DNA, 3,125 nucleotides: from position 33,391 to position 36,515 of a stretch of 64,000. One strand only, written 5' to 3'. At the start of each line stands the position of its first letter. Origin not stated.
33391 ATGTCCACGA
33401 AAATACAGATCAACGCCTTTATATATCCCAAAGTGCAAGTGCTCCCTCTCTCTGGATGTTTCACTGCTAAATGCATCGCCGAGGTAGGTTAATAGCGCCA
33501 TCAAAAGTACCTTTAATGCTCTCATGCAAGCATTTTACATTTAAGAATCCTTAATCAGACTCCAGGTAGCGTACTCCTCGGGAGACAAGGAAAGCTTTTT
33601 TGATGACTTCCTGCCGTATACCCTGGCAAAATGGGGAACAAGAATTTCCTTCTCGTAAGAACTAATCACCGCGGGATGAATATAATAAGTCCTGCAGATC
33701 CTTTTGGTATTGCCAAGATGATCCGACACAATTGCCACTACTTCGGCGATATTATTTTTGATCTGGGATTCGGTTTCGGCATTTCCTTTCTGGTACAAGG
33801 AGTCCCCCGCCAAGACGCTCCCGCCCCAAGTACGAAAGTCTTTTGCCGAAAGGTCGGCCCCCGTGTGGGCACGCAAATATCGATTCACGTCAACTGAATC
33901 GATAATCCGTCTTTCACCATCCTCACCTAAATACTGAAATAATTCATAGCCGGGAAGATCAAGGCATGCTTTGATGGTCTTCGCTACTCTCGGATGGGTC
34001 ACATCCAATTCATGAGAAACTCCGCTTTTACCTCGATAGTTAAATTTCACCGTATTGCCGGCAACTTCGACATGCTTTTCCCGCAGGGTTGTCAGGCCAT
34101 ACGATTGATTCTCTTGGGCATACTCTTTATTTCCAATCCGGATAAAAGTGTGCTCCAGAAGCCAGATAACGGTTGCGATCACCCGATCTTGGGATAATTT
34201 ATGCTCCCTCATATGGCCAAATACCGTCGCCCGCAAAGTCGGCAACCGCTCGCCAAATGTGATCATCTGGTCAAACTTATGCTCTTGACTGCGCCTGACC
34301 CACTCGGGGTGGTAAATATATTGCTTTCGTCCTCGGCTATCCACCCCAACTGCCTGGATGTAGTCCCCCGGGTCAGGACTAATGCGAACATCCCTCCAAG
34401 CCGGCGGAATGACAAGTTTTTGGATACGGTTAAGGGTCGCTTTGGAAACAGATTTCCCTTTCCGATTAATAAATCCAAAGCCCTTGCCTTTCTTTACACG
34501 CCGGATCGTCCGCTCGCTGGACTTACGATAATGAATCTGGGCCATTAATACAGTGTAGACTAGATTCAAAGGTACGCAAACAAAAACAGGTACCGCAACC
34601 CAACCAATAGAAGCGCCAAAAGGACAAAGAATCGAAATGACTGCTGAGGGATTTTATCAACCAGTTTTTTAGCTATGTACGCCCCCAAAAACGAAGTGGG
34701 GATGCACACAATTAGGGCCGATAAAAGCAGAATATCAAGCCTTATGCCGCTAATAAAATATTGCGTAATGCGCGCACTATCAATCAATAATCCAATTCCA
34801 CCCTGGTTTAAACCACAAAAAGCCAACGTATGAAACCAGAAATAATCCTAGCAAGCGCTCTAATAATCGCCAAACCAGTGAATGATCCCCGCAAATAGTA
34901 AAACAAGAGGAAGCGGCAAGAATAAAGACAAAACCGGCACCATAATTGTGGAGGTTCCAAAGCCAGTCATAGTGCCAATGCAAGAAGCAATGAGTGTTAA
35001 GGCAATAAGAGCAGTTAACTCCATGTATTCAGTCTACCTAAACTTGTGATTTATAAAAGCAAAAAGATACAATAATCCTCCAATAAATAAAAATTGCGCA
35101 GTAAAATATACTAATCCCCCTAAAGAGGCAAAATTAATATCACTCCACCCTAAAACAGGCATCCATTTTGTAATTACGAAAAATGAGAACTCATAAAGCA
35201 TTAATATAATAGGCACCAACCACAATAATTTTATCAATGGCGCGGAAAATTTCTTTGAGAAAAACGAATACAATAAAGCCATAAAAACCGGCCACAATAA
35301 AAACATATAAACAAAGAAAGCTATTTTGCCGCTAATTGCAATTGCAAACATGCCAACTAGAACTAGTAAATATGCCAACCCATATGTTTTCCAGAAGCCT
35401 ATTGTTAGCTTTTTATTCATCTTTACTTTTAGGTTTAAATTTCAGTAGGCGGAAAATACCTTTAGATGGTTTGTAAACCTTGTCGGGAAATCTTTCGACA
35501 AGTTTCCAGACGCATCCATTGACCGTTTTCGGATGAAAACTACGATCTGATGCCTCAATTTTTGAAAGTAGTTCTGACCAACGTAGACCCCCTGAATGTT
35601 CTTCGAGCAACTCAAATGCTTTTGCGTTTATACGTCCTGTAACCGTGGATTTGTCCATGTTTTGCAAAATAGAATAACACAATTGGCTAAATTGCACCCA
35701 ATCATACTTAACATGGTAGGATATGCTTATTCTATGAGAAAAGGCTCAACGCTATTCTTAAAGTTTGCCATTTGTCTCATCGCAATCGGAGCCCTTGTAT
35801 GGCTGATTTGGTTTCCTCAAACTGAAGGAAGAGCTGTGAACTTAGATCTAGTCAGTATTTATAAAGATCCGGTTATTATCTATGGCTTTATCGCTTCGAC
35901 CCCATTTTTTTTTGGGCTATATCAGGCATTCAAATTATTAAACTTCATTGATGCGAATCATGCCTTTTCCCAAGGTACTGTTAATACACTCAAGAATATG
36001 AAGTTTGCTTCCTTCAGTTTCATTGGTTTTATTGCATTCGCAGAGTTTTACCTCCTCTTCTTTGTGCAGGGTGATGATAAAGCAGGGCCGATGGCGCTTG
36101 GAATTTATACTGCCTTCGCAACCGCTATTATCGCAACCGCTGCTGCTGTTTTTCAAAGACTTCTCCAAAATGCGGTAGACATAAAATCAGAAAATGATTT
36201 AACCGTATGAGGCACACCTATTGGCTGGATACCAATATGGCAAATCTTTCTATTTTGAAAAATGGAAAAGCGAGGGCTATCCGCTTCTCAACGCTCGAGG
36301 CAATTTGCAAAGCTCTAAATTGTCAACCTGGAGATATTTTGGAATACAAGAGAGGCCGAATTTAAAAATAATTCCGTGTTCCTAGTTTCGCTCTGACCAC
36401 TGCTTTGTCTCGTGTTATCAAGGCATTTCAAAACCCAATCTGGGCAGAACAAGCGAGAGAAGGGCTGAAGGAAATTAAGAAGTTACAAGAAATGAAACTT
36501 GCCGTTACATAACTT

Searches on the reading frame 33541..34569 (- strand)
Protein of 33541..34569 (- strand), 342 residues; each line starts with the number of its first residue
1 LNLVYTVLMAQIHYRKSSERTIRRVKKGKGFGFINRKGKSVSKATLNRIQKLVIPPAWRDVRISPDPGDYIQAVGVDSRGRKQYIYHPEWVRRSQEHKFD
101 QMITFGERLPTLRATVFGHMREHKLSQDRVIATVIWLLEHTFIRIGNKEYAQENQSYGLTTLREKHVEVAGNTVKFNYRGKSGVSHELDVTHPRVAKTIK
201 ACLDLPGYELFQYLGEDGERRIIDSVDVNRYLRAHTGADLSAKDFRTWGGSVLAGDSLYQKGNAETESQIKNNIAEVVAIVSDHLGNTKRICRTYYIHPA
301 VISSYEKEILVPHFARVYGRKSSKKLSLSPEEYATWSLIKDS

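Call 3: search_protein_families(library=pfam, proteins=[window:33541-34569:-], max_evalue=0.1)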
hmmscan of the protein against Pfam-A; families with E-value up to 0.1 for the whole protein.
window:33541-34569:- (342 aa): 2 families
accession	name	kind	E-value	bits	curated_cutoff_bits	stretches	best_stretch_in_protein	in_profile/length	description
PF01028.25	Topoisom_I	-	5.9e-36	124.4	23.7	1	93-309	7-214/228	Eukaryotic DNA topoisomerase I, catalytic core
PF21338.2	Top1B_N_bact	-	5.1e-17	61.8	27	1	30-77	1-49/49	Bacterial DNA topoisomerase IB, N-terminal domain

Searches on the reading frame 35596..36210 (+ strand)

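Call 3: search_protein_families(library=pfam, proteins=[window:35596-36210:+], max_evalue=0.1)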
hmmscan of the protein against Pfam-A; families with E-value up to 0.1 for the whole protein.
window:35596-36210:+ (204 aa): 3 families
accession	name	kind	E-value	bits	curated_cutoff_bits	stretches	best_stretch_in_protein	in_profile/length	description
PF11188.13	DUF2975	-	2.8e-24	85.9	27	1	87-204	14-130/130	Protein of unknown function (DUF2975)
PF19942.4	DUF6404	-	0.039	14.8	27.6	1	138-197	51-110/115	Family of unknown function (DUF6404)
PF13567.11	DUF4131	-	0.08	13.1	31.6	0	51-112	27-86/165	Domain of unknown function (DUF4131)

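Call 4: search_protein_families(library=padloc, proteins=[window:35596-36210:+], max_evalue=0.1)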
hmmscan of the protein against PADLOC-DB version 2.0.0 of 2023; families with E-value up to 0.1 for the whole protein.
window:35596-36210:+ (204 aa): 0 families

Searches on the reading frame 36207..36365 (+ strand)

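Call 3: search_protein_families(library=pfam, proteins=[window:36207-36365:+], max_evalue=0.1)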
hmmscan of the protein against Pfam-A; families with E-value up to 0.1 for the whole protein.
window:36207-36365:+ (52 aa): 1 family
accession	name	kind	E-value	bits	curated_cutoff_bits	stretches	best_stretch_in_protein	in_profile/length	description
PF13443.12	HTH_26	-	2.3e-15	57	22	1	10-48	23-61/63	Cro/C1-type HTH DNA-binding domain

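Call 4: search_protein_families(library=padloc, proteins=[window:36207-36365:+], max_evalue=0.1)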
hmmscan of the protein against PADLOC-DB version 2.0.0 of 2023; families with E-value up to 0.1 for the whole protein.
window:36207-36365:+ (52 aa): 0 families
